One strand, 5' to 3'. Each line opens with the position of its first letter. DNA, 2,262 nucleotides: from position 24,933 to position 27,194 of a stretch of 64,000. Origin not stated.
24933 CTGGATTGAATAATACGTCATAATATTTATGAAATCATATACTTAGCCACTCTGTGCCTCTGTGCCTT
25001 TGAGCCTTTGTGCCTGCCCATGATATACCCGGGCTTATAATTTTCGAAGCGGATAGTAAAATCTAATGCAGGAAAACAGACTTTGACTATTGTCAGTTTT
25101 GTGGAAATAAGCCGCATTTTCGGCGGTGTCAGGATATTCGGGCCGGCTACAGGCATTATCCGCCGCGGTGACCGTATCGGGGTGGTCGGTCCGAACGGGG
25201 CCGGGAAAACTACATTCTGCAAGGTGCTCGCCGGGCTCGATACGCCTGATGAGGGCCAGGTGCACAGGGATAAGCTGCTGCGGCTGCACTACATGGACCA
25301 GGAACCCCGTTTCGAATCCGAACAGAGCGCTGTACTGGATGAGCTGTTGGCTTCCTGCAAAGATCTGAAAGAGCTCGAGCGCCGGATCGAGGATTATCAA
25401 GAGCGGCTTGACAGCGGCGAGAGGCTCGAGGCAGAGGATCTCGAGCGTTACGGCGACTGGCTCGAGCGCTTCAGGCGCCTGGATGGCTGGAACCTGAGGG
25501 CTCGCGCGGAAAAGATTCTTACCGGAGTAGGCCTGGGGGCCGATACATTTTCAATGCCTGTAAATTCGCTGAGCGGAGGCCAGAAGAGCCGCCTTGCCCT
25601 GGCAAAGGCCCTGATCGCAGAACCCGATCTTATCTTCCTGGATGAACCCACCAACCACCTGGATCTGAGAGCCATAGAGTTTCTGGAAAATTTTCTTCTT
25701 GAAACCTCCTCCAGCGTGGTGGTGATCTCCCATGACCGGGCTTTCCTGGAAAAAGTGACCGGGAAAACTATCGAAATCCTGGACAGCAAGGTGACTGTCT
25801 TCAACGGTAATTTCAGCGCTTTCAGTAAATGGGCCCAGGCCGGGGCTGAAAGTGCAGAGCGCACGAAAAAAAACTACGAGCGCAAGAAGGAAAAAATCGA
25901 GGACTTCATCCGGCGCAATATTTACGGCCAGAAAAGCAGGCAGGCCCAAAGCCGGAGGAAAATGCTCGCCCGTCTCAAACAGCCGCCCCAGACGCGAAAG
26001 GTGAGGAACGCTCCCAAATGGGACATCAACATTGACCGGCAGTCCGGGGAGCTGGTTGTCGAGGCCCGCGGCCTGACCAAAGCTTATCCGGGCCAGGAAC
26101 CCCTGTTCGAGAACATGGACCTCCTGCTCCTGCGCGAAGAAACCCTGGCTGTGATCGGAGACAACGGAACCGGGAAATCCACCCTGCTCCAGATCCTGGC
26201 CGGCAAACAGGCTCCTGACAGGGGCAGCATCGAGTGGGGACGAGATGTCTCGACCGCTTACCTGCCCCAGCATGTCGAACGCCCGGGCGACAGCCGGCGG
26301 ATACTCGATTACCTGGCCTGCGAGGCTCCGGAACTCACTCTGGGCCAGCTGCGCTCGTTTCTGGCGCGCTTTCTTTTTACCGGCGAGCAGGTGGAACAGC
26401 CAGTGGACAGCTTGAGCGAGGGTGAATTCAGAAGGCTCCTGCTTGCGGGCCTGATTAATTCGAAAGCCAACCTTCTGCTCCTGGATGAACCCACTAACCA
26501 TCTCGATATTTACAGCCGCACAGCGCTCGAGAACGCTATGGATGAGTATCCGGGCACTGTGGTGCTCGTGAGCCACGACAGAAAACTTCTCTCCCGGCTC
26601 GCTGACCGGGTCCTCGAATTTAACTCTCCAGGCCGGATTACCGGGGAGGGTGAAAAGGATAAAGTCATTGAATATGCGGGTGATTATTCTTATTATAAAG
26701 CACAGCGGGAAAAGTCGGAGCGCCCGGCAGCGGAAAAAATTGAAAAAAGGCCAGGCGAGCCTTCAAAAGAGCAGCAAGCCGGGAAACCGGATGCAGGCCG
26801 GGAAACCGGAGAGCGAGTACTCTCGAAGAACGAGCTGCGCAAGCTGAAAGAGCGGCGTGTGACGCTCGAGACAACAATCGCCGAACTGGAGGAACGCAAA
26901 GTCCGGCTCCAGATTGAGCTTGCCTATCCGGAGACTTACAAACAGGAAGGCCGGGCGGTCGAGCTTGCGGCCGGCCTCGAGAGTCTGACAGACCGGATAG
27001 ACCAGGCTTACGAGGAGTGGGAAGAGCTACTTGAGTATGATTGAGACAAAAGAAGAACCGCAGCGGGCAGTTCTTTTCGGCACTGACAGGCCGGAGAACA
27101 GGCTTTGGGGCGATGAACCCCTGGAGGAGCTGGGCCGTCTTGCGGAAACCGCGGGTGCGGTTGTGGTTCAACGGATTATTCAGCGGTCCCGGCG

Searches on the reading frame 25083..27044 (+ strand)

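Call 56: search_protein_families(library=pfam, proteins=[window:25083-27044:+], max_evalue=0.00001)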
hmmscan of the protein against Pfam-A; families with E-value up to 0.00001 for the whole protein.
window:25083-27044:+ (653 aa): 9 families
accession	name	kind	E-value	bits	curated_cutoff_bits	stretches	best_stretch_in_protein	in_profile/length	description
PF00005.33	ABC_tran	-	1.4e-45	155.7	25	2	26-191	8-137/137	ABC transporter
PF13304.12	AAA_21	-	9.7e-21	75.5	27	0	158-220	233-301/304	AAA domain, putative AbiEii toxin, Type IV TA system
PF12848.13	ABC_tran_Xtn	-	1.5e-16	60.7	25.9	1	230-302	1-74/85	ABC transporter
PF02463.25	SMC_N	-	1.8e-10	41.1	40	0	161-227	135-206/220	RecF/RecN/SMC N terminal domain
PF16326.10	ABC_tran_CTD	-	4.6e-10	40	32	1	586-650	4-68/69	ABC transporter C-terminal domain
PF13401.12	AAA_22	-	1.6e-08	35.3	27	0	354-495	7-120/130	AAA domain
PF13238.12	AAA_18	-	3.6e-07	31.1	29.4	0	32-73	1-40/128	AAA domain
PF00350.29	Dynamin_N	-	2.5e-06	28.1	27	0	355-383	1-29/168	Dynamin family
PF13481.12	AAA_25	-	3.4e-06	27.3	27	0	343-386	24-65/195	AAA domain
